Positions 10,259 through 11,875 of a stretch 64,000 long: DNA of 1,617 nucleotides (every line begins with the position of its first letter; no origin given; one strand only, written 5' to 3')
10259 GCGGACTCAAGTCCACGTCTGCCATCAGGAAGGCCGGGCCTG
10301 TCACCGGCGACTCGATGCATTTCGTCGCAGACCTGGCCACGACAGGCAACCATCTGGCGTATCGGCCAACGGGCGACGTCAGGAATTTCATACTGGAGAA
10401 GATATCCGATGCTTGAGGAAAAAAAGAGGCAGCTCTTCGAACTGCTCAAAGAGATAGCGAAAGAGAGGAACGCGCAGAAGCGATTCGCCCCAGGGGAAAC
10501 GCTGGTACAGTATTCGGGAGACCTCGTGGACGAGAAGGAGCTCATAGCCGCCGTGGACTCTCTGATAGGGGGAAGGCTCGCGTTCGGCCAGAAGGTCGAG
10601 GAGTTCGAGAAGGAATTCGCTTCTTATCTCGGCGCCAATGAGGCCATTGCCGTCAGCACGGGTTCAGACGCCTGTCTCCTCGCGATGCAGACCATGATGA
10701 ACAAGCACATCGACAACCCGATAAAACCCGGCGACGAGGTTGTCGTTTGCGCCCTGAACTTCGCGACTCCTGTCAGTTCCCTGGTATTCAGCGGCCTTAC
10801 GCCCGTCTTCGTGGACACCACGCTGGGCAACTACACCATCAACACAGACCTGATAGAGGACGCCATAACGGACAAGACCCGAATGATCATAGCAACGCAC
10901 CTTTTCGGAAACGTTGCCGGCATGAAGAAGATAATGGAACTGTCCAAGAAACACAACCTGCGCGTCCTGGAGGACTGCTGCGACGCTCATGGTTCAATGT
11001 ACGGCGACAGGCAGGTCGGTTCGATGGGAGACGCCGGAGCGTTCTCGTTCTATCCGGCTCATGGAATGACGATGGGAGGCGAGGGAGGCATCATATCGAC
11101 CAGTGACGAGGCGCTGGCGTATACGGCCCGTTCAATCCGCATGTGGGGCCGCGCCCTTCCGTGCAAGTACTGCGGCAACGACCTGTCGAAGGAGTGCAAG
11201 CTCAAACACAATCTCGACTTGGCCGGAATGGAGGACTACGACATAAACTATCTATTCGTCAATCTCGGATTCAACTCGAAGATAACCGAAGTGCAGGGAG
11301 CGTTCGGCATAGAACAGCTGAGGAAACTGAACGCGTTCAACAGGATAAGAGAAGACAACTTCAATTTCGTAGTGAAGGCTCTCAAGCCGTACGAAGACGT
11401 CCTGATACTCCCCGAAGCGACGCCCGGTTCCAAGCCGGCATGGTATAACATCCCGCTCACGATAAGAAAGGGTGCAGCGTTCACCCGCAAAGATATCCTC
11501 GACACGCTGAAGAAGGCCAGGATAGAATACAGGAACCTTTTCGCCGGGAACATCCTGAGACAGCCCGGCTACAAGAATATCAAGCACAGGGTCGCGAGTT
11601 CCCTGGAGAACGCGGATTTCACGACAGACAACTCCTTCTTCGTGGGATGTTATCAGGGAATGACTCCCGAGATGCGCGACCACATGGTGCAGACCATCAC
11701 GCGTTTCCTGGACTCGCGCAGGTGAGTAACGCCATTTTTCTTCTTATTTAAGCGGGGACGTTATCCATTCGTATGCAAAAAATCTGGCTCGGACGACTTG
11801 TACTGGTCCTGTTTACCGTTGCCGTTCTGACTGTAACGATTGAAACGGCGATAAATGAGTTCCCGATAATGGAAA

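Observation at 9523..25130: Complete-looking CDP-3,6-dideoxyhexose pathway in an archaeon, split in two loci, E1 without E3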

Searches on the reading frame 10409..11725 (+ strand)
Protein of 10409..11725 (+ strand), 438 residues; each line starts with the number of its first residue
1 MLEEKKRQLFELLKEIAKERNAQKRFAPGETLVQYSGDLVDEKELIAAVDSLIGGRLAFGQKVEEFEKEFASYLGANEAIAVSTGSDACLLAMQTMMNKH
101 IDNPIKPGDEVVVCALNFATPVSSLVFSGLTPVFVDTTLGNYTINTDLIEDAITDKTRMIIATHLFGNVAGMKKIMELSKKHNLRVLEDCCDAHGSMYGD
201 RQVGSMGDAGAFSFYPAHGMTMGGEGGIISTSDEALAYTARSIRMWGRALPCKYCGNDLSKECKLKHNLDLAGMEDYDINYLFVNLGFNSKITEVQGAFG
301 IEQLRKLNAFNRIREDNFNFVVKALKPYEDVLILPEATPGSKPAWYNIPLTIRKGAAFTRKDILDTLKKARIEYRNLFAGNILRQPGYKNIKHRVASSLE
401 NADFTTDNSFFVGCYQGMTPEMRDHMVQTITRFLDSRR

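Call 3: search_protein_families(library=pfam, proteins=[window:10409-11725:+], max_evalue=0.001)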
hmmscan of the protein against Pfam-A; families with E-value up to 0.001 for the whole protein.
window:10409-11725:+ (438 aa): 3 families
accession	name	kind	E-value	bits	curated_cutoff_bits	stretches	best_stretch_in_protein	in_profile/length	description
PF01041.23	DegT_DnrJ_EryC1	-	3.4e-80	270.4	19.8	1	42-430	5-359/360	DegT/DnrJ/EryC1/StrS aminotransferase family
PF00155.27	Aminotran_1_2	-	1e-07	32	19.7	1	64-189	45-185/361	Aminotransferase class I and II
PF00266.25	Aminotran_5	-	3.4e-05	23.4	21.5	1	59-199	41-185/371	Aminotransferase class-V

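Call 5: search_protein_families(library=ncbifam, proteins=[window:10409-11725:+], max_evalue=0.00001)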
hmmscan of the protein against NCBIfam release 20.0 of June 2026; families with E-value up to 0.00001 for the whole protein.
window:10409-11725:+ (438 aa): 12 families
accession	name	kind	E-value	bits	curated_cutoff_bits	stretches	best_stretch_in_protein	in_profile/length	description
NF011936.0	PRK15407.1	equivalog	1.1e-125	419.8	423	1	3-436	7-438/440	lipopolysaccharide biosynthesis protein RfbH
TIGR03588.1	PseC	equivalog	1.7e-54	185.2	423.5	1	33-433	2-379/380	UDP-4-amino-4,6-dideoxy-N-acetyl-beta-L-altrosamine transaminase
TIGR04181.1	NHT_00031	hypoth_equivalog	1.6e-43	149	420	1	59-396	28-343/359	LegC family aminotransferase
NF008658.2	PRK11658.1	equivalog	2.9e-38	131.5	631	1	34-248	6-211/379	UDP-4-amino-4-deoxy-L-arabinose aminotransferase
NF008687.0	PRK11706.1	equivalog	2.1e-37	128.8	375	1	74-247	44-209/375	dTDP-4-amino-4,6-dideoxygalactose transaminase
TIGR02379.1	ECA_wecE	subfamily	2.5e-33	115.4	434.85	1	71-370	41-313/376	dTDP-4-amino-4,6-dideoxy-D-glucose transaminase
TIGR04427.1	PLP_DesI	equivalog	6.7e-30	104.5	650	1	60-250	51-231/390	dTDP-4-dehydro-6-deoxyglucose aminotransferase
NF005817.0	PRK07683.1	equivalog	2.5e-07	29.7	575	1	72-165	85-170/387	aminotransferase A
NF005816.0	PRK07682.1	equivalog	5.9e-07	28.5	620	1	67-192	80-205/390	aminotransferase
NF006569.0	PRK09082.1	subfamily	1.6e-06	27.5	420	1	67-164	81-171/386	methionine aminotransferase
NF009079.0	PRK12414.1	subfamily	4.9e-06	25.8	481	1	26-164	41-170/384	methionine aminotransferase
NF004975.0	PRK06348.1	equivalog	6.6e-06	25.3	549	0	66-189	79-201/384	pyridoxal phosphate-dependent aminotransferase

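Call 7: search_solved_structures(query=window:10409-11722:+, show_alignments=2, max_evalue=1e-10)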
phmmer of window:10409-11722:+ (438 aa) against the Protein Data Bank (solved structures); distinct sequences matched with E-value up to 1e-10: 55.
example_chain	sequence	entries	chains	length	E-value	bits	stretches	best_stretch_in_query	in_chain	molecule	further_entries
3bcx_A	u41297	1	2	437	5.7e-94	318.3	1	3-433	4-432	CDP-6-deoxy-L-threo-D-glycero-4-hexulose-3-dehydrase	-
3bb8_A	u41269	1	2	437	1e-92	314.2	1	3-433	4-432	CDP-4-keto-6-deoxy-D-glucose-3-dehydrase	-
9wvy_A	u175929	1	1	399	6.8e-47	163.2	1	31-393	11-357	Putative NDP-4-keto-6-deoxyglucose-3-dehydratase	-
7b0d_A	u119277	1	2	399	2e-45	158.4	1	47-249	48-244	Glutamine--scyllo-inositol transaminase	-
2gms_A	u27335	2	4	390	5.9e-45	156.8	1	48-417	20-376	Putative pyridoxamine 5-phosphate-dependent dehydrase, Wbdk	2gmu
2r0t_A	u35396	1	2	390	6.1e-45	156.8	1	48-417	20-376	Pyridoxamine 5-phosphate-dependent dehydrase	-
3b8x_A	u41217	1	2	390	8.2e-45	156.4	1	48-417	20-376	Pyridoxamine 5-phosphate-dependent dehydrase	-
3gr9_A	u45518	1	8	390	8.5e-45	156.3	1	48-417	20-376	ColD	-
5u1z_A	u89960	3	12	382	2.3e-41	145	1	52-247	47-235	Putative aminotransferase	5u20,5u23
5u21_A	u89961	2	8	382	3.4e-41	144.4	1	52-247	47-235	Putative aminotransferase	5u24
7n63_A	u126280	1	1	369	1e-40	142.9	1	50-250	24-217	Putative aminotransferase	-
3frk_A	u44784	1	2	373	1.4e-40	142.5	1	59-247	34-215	QdtB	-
3bn1_A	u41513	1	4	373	1.5e-39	139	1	59-247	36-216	Perosamine synthetase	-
3dr4_A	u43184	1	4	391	1.6e-39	139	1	59-247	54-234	Putative perosamine synthetase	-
3dr7_A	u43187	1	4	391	1.8e-39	138.8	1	59-247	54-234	Putative perosamine synthetase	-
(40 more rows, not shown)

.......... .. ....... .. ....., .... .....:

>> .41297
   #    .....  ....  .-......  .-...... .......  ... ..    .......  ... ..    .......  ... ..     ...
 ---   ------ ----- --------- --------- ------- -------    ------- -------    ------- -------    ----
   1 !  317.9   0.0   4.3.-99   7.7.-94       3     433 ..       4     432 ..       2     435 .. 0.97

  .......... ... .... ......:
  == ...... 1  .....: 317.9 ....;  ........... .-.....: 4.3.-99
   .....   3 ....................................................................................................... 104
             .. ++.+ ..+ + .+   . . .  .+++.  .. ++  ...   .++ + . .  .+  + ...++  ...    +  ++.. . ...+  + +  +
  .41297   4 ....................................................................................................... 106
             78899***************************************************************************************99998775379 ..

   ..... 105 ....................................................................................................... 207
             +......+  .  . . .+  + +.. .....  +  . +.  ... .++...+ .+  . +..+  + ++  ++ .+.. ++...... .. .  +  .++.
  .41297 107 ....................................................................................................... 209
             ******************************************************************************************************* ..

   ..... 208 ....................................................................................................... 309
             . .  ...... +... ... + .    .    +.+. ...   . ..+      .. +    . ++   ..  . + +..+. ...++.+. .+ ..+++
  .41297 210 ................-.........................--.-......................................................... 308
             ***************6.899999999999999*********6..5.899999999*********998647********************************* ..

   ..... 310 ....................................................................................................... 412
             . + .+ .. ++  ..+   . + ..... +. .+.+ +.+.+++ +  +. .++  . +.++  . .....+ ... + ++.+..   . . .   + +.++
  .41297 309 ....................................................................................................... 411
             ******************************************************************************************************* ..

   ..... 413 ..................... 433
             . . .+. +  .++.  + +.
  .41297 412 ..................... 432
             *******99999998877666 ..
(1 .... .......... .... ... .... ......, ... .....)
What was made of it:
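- Checked: In the HMMER alignment to Yersinia E1 (PDB 3BCX), His218 aligns with His220 (call 7).
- Yersinia E1 structure E 6e-94, against 7e-47 and 6e-45 for the SpnQ-like (9WVY) and ColD entries (calls 5, 7). The protein is far closer to E1 (318 bits) than to ColD (157 bits) (call 7). Genuine aminotransferases in the PDB score at most 158 bits, against 318 for E1 (call 7).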

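Call 8: find_encoding_contigs(protein=window:10409-11722:+, flank=10000, max_places=6)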
Protein window:10409-11722:+ (438 aa): 2 contigs read that carry it; 1 place shown.
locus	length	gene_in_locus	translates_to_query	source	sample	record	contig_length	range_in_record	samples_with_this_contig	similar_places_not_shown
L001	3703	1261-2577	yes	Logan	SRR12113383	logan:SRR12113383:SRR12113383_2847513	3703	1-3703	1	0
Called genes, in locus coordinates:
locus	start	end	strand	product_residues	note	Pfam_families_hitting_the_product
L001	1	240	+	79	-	?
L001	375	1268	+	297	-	PF01073:3Beta_HSD, PF01370:Epimerase, PF02719:Polysacc_synt_2, PF04321:RmlD_sub_bind, PF13460:NAD_binding_10, PF16363:GDP_Man_Dehyd, PF07993:NAD_binding_4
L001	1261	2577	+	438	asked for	PF00155:Aminotran_1_2, PF01041:DegT_DnrJ_EryC1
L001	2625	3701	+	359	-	?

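Call 17: find_homologous_proteins(query=window:10409-11722:+, max_evalue=1e-30)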
Query window:10409-11722:+ (438 aa): 2182 proteins with E <= 1e-30 among 8000 candidates; the best 120 are listed.
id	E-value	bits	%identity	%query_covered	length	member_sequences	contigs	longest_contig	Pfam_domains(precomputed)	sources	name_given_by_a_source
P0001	1.5e-295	997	100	100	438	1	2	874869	PF00155.28,PF01041.24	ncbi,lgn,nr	ncbi:MAG: aminotransferase class V-fold PLP-dependent enzyme [Candidatus Aenigmatarchaeota archaeon]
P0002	9.4e-226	767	73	100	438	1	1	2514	PF00155.28,PF00266.26,PF01041.24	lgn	-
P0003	1.4e-223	760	74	100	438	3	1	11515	PF01041.24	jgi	-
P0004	2.0e-221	753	73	100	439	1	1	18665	PF00266.26,PF01041.24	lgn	-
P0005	1.2e-218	744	72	99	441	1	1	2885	PF00155.28,PF01041.24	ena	-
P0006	8.2e-216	735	71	99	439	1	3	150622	PF00155.28,PF01041.24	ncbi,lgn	-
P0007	1.1e-212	724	69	100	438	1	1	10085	PF00155.28,PF01041.24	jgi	jgi:CDP-6-deoxy-D-xylo-4-hexulose-3-dehydrase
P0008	7.5e-211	718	68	100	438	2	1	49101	PF01041.24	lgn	-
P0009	3.6e-205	700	66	100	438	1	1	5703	PF00266.26,PF01041.24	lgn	-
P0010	6.2e-179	613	56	100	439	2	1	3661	PF01041.24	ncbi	-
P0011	6.7e-178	610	58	99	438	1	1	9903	PF00155.28,PF01041.24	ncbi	-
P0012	1.4e-165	569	56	99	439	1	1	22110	PF00155.28,PF01041.24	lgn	-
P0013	1.0e-161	556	55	99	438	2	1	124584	PF01212.28,PF01041.24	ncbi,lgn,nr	ncbi:MAG: lipopolysaccharide biosynthesis protein RfbH [Candidatus Aenigmarchaeota archaeon]|nr:lipo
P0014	1.0e-156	540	53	100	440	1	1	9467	PF00155.28,PF00266.26,PF01041.24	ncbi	-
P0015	2.2e-156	539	54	98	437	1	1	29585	PF01041.24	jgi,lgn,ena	-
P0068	4.1e-100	353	40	100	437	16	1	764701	PF01041.24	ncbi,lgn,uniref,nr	ncbi:lipopolysaccharide biosynthesis protein RfbH [Marinobacter sp. TBZ242]|uniref:Lipopolysaccharid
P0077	1.0e-99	352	39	98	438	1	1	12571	PF00266.26,PF01041.24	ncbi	ncbi:MAG: lipopolysaccharide biosynthesis protein RfbH [Thermoplasmatales archaeon]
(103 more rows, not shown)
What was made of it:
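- On E1 / RfbH / DdhC (CDP-6-deoxy-L-threo-D-glycero-4-hexulose 3-dehydrase): This explains NCBI's generic 'aminotransferase' name (call 17).
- It scores 3 bits below the RfbH cut-off, so the annotation pipeline gave it a generic name (calls 5, 17).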

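Call 21: find_encoding_contigs(protein=P0006, flank=10000, max_places=2)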
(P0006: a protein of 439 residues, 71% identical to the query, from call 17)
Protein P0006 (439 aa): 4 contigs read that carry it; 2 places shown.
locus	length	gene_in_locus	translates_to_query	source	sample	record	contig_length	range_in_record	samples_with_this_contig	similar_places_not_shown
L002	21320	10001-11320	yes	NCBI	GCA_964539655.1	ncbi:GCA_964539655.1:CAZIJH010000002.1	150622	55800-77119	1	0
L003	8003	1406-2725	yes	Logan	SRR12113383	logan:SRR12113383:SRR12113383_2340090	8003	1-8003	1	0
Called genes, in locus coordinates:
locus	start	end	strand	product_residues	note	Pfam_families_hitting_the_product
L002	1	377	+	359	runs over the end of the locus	PF13439:Glyco_transf_4, PF20706:GT4-conflict (weak), PF00534:Glycos_transf_1, PF13692:Glyco_trans_1_4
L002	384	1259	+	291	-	PF01073:3Beta_HSD, PF01370:Epimerase, PF02719:Polysacc_synt_2, PF04321:RmlD_sub_bind, PF13460:NAD_binding_10 (weak), PF16363:GDP_Man_Dehyd, PF07993:NAD_binding_4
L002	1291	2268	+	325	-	PF00535:Glycos_transf_2, PF13641:Glyco_tranf_2_3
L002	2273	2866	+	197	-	PF13489:Methyltransf_23, PF08241:Methyltransf_11, PF08242:Methyltransf_12 (weak), PF13649:Methyltransf_25 (weak), PF20922:Anamorsin_N (weak), PF13847:Methyltransf_31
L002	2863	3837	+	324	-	PF13439:Glyco_transf_4, PF00534:Glycos_transf_1, PF13692:Glyco_trans_1_4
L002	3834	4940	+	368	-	PF00534:Glycos_transf_1, PF13692:Glyco_trans_1_4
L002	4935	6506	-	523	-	PF13231:PMT_2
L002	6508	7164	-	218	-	PF05148:Methyltransf_8 (weak), PF05401:NodS (weak), PF13489:Methyltransf_23, PF01209:Ubie_methyltran, PF13847:Methyltransf_31, PF08241:Methyltransf_11, PF08242:Methyltransf_12, PF13649:Methyltransf_25, +4 more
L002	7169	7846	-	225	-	PF00535:Glycos_transf_2, PF10111:Glyco_tranf_2_2 (weak), PF13641:Glyco_tranf_2_3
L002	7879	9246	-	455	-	PF03901:Glyco_transf_22, PF13231:PMT_2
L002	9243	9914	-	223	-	PF00535:Glycos_transf_2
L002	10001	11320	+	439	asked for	PF00155:Aminotran_1_2, PF01041:DegT_DnrJ_EryC1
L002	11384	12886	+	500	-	PF01943:Polysacc_synt, PF01554:MatE (faint)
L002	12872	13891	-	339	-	PF00953:Glycos_transf_4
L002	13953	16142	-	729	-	PF25023:TEN_YD-shell (faint), PF05593:RHS_repeat (faint)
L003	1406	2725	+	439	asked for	PF00155:Aminotran_1_2, PF01041:DegT_DnrJ_EryC1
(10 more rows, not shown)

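Call 22: find_encoding_contigs(protein=P0013, flank=10000, max_places=2)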
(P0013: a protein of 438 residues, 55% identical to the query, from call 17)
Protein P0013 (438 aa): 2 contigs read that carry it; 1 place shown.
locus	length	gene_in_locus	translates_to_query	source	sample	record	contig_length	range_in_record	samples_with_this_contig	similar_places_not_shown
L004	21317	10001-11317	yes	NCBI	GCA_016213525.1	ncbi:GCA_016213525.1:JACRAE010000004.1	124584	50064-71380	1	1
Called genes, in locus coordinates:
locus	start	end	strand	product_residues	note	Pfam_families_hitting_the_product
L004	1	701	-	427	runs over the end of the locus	PF01041:DegT_DnrJ_EryC1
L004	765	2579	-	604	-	PF13231:PMT_2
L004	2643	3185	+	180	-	PF13489:Methyltransf_23, PF07021:MetW, PF13847:Methyltransf_31 (faint), PF08241:Methyltransf_11, PF13649:Methyltransf_25 (weak)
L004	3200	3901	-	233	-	PF00535:Glycos_transf_2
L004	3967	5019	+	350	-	PF00106:adh_short (weak), PF01073:3Beta_HSD, PF01370:Epimerase, PF02719:Polysacc_synt_2, PF07993:NAD_binding_4, PF16363:GDP_Man_Dehyd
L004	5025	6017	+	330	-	PF01073:3Beta_HSD, PF01370:Epimerase, PF02719:Polysacc_synt_2 (weak), PF04321:RmlD_sub_bind (weak), PF05368:NmrA, PF07993:NAD_binding_4 (weak), PF16363:GDP_Man_Dehyd, PF13460:NAD_binding_10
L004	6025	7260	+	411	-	PF08421:Methyltransf_13, PF13489:Methyltransf_23, PF08242:Methyltransf_12 (weak), PF08484:Methyltransf_14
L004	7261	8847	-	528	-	PF13231:PMT_2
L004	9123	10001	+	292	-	PF01073:3Beta_HSD, PF01370:Epimerase, PF02719:Polysacc_synt_2, PF04321:RmlD_sub_bind, PF13460:NAD_binding_10, PF16363:GDP_Man_Dehyd, PF07993:NAD_binding_4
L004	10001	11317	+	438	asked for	PF01041:DegT_DnrJ_EryC1, PF01212:Beta_elim_lyase (weak)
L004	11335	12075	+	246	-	PF00535:Glycos_transf_2, PF13641:Glyco_tranf_2_3 (weak)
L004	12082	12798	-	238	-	PF00535:Glycos_transf_2, PF13641:Glyco_tranf_2_3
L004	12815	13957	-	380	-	PF00155:Aminotran_1_2, PF00266:Aminotran_5 (weak), PF01053:Cys_Met_Meta_PP (weak)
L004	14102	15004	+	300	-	PF01073:3Beta_HSD, PF01370:Epimerase, PF02719:Polysacc_synt_2, PF04321:RmlD_sub_bind, PF16363:GDP_Man_Dehyd, PF07993:NAD_binding_4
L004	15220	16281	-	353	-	PF13439:Glyco_transf_4 (weak), PF00534:Glycos_transf_1, PF13692:Glyco_trans_1_4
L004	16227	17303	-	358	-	PF13439:Glyco_transf_4, PF13579:Glyco_trans_4_4, PF20706:GT4-conflict, PF00534:Glycos_transf_1, PF13692:Glyco_trans_1_4, PF13524:Glyco_trans_1_2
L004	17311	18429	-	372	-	PF02350:Epimerase_2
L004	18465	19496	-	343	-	PF01073:3Beta_HSD, PF01370:Epimerase, PF02719:Polysacc_synt_2, PF04321:RmlD_sub_bind (weak), PF16363:GDP_Man_Dehyd, PF07993:NAD_binding_4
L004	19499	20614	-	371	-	PF01073:3Beta_HSD, PF01370:Epimerase, PF02719:Polysacc_synt_2, PF05368:NmrA (weak), PF13460:NAD_binding_10 (weak), PF16363:GDP_Man_Dehyd, PF01370:Epimerase, PF16363:GDP_Man_Dehyd, +2 more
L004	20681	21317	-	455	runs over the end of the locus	PF02878:PGM_PMM_I, PF02879:PGM_PMM_II, PF02880:PGM_PMM_III, PF00408:PGM_PMM_IV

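Call 23: find_encoding_contigs(protein=P0008, flank=10000, max_places=2)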
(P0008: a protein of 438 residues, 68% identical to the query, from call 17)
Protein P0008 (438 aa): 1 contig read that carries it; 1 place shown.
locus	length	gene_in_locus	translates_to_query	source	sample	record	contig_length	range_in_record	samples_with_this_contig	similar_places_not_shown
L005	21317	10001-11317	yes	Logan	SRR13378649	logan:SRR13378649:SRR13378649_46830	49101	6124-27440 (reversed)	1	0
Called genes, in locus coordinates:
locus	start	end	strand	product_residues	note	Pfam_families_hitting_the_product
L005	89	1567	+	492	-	PF13231:PMT_2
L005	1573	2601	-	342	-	PF01073:3Beta_HSD, PF01370:Epimerase, PF02719:Polysacc_synt_2, PF04321:RmlD_sub_bind (weak), PF16363:GDP_Man_Dehyd, PF07993:NAD_binding_4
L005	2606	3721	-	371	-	PF00106:adh_short (weak), PF01073:3Beta_HSD, PF01370:Epimerase, PF02719:Polysacc_synt_2, PF05368:NmrA (weak), PF16363:GDP_Man_Dehyd, PF01370:Epimerase, PF16363:GDP_Man_Dehyd, +2 more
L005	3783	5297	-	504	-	PF01943:Polysacc_synt, PF13440:Polysacc_synt_3, PF03023:MurJ (weak)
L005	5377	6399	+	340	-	PF00953:Glycos_transf_4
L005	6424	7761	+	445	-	PF03901:Glyco_transf_22 (weak), PF13231:PMT_2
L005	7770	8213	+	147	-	-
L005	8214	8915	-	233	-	PF01209:Ubie_methyltran, PF13489:Methyltransf_23, PF07021:MetW (weak), PF13847:Methyltransf_31, PF08241:Methyltransf_11, PF08242:Methyltransf_12, PF13649:Methyltransf_25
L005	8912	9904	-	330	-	PF00534:Glycos_transf_1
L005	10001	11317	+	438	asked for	PF01041:DegT_DnrJ_EryC1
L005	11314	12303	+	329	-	PF00535:Glycos_transf_2, PF13641:Glyco_tranf_2_3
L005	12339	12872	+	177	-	PF00908:dTDP_sugar_isom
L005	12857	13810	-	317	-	PF01073:3Beta_HSD, PF01370:Epimerase, PF02719:Polysacc_synt_2, PF04321:RmlD_sub_bind, PF13460:NAD_binding_10, PF16363:GDP_Man_Dehyd, PF07993:NAD_binding_4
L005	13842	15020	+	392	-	PF08421:Methyltransf_13, PF13489:Methyltransf_23, PF08484:Methyltransf_14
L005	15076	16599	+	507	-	PF01943:Polysacc_synt, PF13440:Polysacc_synt_3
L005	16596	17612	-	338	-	PF01073:3Beta_HSD, PF01370:Epimerase, PF02719:Polysacc_synt_2, PF04321:RmlD_sub_bind, PF05368:NmrA (weak), PF16363:GDP_Man_Dehyd, PF13460:NAD_binding_10, PF07993:NAD_binding_4 (weak)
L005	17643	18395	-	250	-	PF00483:NTP_transferase, PF12804:NTP_transf_3 (weak)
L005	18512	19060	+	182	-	PF13489:Methyltransf_23, PF02390:Methyltransf_4 (faint), PF08241:Methyltransf_11, PF08242:Methyltransf_12 (weak), PF13649:Methyltransf_25 (weak), PF13847:Methyltransf_31 (weak)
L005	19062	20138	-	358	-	PF13439:Glyco_transf_4, PF00534:Glycos_transf_1, PF13692:Glyco_trans_1_4, PF13524:Glyco_trans_1_2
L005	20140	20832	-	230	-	PF00483:NTP_transferase, PF12804:NTP_transf_3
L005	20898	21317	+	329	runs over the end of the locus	-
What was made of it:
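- The rmlC-rmlD-C-MT trio recurs as a unit in L005 (call 23).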
